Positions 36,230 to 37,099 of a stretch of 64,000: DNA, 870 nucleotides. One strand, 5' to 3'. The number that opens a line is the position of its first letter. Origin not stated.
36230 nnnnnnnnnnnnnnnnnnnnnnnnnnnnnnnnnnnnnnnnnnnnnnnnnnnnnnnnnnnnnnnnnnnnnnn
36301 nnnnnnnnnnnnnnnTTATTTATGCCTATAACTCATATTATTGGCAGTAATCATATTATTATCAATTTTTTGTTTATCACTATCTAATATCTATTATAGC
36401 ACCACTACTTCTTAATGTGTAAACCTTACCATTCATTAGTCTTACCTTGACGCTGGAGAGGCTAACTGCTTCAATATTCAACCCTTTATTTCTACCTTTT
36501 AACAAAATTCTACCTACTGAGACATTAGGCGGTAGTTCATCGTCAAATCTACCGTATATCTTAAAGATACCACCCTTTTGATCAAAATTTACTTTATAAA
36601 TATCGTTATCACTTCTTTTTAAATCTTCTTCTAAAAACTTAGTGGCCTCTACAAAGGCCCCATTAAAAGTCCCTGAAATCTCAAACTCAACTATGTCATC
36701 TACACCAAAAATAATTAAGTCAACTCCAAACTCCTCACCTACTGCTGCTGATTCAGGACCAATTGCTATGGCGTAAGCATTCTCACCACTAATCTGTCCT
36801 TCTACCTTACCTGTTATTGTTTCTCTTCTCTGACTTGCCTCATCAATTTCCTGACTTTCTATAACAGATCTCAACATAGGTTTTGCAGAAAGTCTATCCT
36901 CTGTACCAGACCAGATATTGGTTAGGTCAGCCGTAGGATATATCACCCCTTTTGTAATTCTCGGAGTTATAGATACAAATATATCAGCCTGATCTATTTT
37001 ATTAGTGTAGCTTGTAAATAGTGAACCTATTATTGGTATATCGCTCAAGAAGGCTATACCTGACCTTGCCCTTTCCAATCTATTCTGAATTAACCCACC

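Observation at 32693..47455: Multiheme-cytochrome (nanowire-like) module transcriptionally fused to a dedicated T2SS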

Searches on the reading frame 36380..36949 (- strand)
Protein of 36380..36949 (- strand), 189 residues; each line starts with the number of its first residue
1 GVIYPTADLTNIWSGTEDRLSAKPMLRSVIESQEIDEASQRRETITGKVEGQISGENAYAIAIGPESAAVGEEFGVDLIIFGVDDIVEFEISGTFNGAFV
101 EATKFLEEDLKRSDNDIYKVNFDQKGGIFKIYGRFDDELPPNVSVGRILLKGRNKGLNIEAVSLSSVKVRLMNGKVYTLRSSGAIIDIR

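Call 71: search_protein_families(library=pfam, proteins=[window:36380-36949:-], max_evalue=10)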
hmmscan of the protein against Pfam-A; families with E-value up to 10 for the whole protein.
window:36380-36949:- (189 aa): 0 families
